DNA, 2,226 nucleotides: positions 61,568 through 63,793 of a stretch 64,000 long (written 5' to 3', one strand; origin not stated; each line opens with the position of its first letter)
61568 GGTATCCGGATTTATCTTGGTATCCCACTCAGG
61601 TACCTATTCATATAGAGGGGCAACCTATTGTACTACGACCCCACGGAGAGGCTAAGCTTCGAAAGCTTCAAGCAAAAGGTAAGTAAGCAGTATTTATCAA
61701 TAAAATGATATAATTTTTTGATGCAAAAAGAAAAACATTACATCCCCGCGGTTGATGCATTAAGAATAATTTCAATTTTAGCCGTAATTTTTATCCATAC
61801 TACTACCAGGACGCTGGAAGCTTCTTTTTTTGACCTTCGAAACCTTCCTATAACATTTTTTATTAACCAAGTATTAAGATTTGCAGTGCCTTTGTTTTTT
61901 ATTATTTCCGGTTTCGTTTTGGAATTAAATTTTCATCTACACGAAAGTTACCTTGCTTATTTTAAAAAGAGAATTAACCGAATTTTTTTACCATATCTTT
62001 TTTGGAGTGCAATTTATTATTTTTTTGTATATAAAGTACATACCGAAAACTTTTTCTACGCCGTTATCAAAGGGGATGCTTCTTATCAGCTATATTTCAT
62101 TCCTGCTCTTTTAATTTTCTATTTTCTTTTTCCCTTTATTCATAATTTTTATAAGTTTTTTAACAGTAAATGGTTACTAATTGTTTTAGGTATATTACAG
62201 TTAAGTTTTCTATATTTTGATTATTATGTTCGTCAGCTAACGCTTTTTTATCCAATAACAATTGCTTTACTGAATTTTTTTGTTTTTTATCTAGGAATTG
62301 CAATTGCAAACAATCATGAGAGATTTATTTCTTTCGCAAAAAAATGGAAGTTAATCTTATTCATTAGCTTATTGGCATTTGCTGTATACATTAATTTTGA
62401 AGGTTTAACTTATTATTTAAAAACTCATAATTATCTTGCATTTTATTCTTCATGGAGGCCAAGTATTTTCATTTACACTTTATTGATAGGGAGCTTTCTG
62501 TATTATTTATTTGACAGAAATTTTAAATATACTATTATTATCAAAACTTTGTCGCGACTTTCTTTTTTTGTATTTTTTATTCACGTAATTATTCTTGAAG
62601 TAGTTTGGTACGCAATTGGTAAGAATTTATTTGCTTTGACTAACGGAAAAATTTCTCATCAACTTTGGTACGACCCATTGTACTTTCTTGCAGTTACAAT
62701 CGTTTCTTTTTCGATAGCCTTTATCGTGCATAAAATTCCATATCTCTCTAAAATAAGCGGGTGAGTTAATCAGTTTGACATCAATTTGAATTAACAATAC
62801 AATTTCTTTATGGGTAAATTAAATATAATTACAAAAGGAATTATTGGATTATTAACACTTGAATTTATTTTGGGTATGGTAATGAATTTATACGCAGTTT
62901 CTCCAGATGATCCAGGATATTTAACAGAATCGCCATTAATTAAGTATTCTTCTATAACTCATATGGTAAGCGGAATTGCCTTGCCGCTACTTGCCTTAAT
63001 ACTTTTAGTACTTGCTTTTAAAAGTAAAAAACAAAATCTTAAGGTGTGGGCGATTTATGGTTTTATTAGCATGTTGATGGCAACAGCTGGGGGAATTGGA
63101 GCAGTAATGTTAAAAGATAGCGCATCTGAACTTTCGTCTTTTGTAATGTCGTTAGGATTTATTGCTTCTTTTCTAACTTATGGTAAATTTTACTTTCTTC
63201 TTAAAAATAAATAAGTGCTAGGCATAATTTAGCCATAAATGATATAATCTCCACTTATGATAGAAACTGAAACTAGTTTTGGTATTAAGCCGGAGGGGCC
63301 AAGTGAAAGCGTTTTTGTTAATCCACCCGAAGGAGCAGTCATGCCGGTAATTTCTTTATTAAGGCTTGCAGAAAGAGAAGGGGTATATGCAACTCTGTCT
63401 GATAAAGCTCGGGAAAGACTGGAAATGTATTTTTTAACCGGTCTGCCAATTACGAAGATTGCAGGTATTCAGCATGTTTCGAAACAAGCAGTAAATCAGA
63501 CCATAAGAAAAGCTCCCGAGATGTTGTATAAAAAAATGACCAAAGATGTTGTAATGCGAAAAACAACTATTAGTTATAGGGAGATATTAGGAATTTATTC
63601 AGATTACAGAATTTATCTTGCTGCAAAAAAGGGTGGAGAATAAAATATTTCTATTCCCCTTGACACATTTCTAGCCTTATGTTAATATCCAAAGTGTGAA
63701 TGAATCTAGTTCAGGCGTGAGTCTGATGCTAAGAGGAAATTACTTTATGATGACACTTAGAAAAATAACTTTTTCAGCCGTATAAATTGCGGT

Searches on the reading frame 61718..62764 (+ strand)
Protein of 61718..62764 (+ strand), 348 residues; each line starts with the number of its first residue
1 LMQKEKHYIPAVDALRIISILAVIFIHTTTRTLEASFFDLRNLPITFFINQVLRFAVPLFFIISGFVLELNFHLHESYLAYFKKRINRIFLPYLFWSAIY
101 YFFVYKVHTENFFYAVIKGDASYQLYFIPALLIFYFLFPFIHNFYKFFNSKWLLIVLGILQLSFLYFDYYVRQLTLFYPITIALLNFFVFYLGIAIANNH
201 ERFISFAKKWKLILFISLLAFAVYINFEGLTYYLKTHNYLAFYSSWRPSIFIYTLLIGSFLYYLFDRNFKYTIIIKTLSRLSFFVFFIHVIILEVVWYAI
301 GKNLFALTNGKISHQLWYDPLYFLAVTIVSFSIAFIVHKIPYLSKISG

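Call 83: search_protein_families(library=pfam, proteins=[window:61718-62764:+], max_evalue=0.001)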
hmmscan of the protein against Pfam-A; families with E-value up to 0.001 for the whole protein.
window:61718-62764:+ (348 aa): 1 family
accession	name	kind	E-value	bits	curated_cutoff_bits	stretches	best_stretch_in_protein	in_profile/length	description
PF01757.29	Acyl_transf_3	-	2.8e-40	138.8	31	1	10-337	2-324/326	Acyltransferase domain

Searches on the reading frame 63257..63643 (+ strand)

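Call 83: search_protein_families(library=pfam, proteins=[window:63257-63643:+], max_evalue=0.001)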
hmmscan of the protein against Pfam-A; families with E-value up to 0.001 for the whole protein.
window:63257-63643:+ (128 aa): 3 families
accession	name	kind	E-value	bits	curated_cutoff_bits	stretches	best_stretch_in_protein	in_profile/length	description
PF04297.20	UPF0122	-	1.1e-05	26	22.7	1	45-96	15-67/101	Putative helix-turn-helix protein, YlxM / p13 like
PF04545.22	Sigma70_r4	-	0.00014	21.8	24.1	1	45-87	3-45/50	Sigma-70, region 4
PF08281.18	Sigma70_r4_2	-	0.00044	20.3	25.7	1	46-86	10-50/54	Sigma-70, region 4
